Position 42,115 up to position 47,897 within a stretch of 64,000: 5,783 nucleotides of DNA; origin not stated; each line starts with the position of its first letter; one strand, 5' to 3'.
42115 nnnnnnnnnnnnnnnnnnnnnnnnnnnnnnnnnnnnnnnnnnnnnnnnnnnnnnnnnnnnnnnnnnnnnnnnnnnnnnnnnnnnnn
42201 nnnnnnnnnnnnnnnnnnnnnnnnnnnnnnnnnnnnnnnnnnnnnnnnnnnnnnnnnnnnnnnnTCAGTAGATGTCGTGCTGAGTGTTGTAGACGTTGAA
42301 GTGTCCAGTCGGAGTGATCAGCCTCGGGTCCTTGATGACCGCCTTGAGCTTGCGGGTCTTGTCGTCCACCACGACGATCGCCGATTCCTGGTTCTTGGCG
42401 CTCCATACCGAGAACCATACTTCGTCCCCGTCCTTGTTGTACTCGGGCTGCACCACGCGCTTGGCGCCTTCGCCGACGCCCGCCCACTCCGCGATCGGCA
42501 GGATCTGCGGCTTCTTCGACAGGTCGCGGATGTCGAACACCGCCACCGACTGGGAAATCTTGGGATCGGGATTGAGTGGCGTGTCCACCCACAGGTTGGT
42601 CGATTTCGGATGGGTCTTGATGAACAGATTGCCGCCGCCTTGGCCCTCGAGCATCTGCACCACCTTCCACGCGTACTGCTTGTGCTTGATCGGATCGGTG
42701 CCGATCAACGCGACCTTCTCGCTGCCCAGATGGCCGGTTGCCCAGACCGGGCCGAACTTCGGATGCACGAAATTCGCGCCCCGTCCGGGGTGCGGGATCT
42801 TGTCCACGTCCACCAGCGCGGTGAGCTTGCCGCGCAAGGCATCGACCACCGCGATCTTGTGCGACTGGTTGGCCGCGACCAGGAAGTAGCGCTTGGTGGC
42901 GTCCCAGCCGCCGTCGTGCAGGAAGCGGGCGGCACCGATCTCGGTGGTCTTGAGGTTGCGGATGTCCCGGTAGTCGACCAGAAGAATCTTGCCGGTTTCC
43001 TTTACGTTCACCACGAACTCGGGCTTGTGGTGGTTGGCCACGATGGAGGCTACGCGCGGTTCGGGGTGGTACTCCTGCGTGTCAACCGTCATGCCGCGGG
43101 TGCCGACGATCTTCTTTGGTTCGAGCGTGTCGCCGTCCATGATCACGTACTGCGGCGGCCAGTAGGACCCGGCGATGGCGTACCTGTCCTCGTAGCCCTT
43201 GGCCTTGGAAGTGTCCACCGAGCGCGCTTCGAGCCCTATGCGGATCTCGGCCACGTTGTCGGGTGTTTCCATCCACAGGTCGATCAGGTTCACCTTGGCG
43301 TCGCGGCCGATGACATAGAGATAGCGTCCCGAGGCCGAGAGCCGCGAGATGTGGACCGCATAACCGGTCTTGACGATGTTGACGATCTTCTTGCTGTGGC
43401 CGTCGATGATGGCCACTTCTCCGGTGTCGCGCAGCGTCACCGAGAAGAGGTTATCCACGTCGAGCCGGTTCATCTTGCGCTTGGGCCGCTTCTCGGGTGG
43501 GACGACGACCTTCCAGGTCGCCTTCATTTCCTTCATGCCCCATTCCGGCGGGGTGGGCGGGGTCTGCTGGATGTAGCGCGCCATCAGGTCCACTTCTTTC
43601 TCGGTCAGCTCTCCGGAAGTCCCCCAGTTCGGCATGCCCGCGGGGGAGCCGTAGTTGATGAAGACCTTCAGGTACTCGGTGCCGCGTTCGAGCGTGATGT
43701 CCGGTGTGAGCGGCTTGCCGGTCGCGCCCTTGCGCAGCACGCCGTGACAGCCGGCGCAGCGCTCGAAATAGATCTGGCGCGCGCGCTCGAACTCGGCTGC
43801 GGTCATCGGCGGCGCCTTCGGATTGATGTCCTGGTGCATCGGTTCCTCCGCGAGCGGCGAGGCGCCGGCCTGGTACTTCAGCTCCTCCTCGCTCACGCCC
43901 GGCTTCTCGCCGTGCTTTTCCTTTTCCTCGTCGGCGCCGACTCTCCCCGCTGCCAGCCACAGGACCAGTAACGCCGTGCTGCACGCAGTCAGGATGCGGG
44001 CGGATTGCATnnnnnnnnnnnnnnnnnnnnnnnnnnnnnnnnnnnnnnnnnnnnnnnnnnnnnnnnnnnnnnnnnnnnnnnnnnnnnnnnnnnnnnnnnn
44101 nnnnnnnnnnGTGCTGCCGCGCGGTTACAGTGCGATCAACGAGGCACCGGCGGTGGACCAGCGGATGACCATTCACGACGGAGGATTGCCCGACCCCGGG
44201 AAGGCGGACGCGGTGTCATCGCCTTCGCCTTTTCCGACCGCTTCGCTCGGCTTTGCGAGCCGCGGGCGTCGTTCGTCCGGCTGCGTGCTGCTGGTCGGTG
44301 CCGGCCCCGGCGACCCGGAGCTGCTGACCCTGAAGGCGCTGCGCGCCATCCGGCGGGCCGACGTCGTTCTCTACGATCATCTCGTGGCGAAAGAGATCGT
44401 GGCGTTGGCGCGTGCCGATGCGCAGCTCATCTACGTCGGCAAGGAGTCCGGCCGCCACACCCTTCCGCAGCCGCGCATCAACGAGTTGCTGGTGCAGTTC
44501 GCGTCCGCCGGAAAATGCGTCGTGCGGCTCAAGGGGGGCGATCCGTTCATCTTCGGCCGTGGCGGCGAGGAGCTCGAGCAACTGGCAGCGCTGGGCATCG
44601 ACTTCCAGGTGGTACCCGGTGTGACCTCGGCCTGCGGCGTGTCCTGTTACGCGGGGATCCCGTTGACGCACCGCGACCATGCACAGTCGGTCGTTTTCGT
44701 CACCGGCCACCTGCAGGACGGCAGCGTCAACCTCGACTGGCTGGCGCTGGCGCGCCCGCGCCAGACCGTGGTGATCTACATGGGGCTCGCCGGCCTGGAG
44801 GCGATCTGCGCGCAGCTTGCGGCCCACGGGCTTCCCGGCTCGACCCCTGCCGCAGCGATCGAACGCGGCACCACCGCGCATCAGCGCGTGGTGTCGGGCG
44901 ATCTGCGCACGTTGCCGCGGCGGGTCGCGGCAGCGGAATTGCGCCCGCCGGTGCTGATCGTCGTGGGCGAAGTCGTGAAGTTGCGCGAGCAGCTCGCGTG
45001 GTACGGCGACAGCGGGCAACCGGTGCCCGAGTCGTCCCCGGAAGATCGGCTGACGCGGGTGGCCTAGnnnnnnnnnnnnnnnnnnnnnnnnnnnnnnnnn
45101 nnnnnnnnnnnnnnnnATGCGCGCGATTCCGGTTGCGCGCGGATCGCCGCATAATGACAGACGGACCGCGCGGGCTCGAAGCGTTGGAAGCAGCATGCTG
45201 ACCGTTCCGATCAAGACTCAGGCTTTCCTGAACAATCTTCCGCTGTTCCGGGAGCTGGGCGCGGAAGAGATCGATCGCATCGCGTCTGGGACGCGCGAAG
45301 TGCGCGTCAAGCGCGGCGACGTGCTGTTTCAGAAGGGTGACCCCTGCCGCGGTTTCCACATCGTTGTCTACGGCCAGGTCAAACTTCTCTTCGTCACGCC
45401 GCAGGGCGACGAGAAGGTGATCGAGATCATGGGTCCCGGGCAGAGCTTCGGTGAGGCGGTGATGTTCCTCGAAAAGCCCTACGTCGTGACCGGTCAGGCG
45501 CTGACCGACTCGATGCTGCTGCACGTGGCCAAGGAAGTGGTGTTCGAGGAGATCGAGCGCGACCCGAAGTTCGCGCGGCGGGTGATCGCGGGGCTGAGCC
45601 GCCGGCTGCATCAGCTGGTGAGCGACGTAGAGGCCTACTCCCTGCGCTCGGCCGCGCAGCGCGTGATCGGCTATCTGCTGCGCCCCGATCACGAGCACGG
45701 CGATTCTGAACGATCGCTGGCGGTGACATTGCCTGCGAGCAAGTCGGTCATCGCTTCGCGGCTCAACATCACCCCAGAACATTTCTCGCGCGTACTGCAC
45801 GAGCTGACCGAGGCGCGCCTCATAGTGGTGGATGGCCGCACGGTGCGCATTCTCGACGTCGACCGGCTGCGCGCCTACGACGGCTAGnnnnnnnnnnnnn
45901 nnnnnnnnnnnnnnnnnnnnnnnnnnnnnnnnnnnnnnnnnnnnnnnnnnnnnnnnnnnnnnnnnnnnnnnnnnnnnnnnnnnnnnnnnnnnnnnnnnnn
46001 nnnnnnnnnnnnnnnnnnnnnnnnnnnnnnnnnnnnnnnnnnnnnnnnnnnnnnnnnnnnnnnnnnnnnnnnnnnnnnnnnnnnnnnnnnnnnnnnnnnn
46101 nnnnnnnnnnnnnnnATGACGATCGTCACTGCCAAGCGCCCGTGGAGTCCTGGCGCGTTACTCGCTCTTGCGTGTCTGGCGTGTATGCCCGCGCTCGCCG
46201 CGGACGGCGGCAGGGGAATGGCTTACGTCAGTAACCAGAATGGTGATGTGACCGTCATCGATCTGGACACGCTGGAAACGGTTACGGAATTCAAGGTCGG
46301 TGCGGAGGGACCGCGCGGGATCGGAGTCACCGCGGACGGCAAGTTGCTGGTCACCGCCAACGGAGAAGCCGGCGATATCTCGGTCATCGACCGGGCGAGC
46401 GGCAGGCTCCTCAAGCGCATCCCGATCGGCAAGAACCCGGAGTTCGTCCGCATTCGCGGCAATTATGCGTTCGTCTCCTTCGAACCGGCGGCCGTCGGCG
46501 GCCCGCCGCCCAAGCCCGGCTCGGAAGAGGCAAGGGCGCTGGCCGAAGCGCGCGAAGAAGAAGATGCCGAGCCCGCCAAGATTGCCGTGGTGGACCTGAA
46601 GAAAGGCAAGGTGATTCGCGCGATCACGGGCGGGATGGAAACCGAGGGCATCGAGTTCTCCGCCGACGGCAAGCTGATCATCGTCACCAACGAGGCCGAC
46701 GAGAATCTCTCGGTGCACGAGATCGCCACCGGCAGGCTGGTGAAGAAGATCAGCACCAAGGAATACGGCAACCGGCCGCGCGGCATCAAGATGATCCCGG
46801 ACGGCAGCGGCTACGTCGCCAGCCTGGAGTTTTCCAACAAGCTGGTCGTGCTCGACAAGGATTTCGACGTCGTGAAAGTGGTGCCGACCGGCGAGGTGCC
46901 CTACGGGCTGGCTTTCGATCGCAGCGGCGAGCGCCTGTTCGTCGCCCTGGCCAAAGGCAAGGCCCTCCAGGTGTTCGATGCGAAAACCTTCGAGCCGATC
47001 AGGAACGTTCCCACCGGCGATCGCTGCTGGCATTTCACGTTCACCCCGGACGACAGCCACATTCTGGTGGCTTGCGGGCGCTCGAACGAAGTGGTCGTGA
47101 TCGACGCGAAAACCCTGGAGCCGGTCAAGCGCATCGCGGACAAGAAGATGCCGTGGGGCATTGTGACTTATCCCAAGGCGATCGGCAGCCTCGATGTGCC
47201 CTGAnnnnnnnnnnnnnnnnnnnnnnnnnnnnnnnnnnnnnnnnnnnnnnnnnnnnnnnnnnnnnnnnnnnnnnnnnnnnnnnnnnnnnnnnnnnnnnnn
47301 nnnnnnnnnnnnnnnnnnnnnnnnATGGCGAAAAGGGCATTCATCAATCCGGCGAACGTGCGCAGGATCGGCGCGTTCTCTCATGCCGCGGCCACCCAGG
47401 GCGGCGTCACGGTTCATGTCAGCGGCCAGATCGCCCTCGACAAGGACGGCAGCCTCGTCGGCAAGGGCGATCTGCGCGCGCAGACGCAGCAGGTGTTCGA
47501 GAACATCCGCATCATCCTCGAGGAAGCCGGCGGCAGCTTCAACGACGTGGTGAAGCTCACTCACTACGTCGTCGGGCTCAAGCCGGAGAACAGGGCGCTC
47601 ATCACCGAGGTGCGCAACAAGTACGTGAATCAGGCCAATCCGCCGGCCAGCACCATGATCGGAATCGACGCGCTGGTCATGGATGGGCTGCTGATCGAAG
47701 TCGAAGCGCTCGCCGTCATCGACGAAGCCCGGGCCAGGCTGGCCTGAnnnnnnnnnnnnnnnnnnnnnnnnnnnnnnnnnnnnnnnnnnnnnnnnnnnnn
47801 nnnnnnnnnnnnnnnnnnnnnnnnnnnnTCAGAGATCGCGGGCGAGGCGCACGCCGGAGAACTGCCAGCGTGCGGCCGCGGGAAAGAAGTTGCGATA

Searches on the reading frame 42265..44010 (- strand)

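Call 63: search_protein_families(library=pfam, proteins=[window:42265-44010:-], max_evalue=0.001)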
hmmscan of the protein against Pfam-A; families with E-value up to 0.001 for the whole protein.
window:42265-44010:- (581 aa): 3 families
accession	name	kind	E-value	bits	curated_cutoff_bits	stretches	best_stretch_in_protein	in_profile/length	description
PF02239.22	Cytochrom_D1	-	7e-155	515.5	25.5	1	184-576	2-368/368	Cytochrome D1 heme domain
PF13442.11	Cytochrome_CBB3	-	1.3e-12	48.3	27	1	73-147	2-68/68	Cytochrome C oxidase, cbb3-type, subunit III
PF00034.26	Cytochrom_C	-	1.2e-05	26.9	21.3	1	75-150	2-89/90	Cytochrome c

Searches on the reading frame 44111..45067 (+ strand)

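Call 63: search_protein_families(library=pfam, proteins=[window:44111-45067:+], max_evalue=0.001)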
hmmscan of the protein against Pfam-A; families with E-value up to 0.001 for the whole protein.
window:44111-45067:+ (318 aa): 1 family
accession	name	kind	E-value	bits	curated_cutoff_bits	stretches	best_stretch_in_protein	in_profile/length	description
PF00590.25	TP_methylase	-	9.2e-54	183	27.8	1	59-268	2-211/212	Tetrapyrrole (Corrin/Porphyrin) Methylases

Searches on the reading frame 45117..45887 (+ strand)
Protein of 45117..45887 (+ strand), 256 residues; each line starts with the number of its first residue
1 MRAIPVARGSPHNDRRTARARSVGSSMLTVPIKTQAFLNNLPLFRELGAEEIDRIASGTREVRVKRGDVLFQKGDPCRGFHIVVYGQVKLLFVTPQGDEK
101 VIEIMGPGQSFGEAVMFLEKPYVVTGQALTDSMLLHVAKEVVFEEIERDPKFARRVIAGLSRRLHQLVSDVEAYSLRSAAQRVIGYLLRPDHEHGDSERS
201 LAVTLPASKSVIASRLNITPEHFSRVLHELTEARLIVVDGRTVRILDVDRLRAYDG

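Call 63: search_protein_families(library=pfam, proteins=[window:45117-45887:+], max_evalue=0.001)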
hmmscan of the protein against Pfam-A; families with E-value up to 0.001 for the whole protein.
window:45117-45887:+ (256 aa): 2 families
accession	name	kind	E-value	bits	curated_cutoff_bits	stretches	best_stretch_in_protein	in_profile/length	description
PF00027.35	cNMP_binding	-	2.5e-21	75.9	27.5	1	62-148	2-88/89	Cyclic nucleotide-binding domain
PF13545.12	HTH_Crp_2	-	2e-15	56.9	27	1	181-254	1-70/70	Crp-like helix-turn-helix domain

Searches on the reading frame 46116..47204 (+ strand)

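Call 63: search_protein_families(library=pfam, proteins=[window:46116-47204:+], max_evalue=0.001)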
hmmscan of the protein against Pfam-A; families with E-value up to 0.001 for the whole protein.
window:46116-47204:+ (362 aa): 16 families
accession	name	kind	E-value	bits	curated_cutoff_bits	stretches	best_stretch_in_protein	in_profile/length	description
PF02239.22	Cytochrom_D1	-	2.8e-20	72.6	25.5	2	154-219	57-122/368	Cytochrome D1 heme domain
PF21783.3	YNCE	-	2.6e-19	70.2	27.1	1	24-111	244-331/339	YNCE-like beta-propeller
PF10282.15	Lactonase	-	3.3e-14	53.3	21.7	0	168-247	234-319/344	Lactonase, 7-bladed beta-propeller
PF25174.1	Beta-prop_THOC3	-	9.6e-14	51.5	305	1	265-339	52-125/272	THOC3 beta-propeller domain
PF23414.1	Beta-prop_EML_2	-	5e-12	46.2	90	1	263-352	2-89/266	Echinoderm microtubule-associated protein second beta-propeller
PF12894.13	ANAPC4_WD40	-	5.6e-09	36.6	22.9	0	171-216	36-80/91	Anaphase-promoting complex subunit 4 WD40 domain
PF25172.1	Beta-prop_WDR3_2nd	-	2.4e-08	34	140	0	275-345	13-81/293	WDR3 second beta-propeller domain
PF08450.18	SGL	-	1.2e-06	28.8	26.3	0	147-276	108-242/246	SMP-30/Gluconolactonase/LRE-like region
PF25171.1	Beta-prop_WDR36-Utp21_1st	-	1.3e-06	28.5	80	0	38-101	167-230/266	WDR36/Utp21 first beta-propeller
PF22701.2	Mala_s_1-like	-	2e-06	28.1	27.5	0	167-302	33-170/195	Mal s 1 allergenic protein-like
PF25168.1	Beta-prop_WDR36-Utp21_2nd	-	1.5e-05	25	84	0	154-228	220-291/335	WDR36/Utp21 second beta-propeller domain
PF24814.1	WD40_Prp19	-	1.9e-05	24.3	320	0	155-320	114-279/281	Prp19 WD40 domain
PF16819.11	DUF5074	-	3.7e-05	23.4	27.2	0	34-96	154-216/353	Domain of unknown function (DUF5074)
PF24807.1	WD40_CDC20-Fz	-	0.0002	21.2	200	0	155-232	203-279/292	CDC20/Fizzy WD40 domain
PF13970.12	DUF4221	-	0.00027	21.1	23.4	0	30-74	32-77/311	Domain of unknown function (DUF4221)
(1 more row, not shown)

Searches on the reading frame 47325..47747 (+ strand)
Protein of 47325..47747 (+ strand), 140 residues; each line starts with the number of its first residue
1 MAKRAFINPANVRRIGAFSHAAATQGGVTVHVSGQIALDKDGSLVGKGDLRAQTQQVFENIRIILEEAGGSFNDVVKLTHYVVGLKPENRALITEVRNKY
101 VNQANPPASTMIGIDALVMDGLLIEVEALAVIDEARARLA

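Call 63: search_protein_families(library=pfam, proteins=[window:47325-47747:+], max_evalue=0.001)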
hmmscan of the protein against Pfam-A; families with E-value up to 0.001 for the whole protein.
window:47325-47747:+ (140 aa): 1 family
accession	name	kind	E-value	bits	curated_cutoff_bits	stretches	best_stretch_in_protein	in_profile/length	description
PF01042.26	Ribonuc_L-PSP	-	4.3e-26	91.7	27.3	1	14-132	7-121/121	Endoribonuclease L-PSP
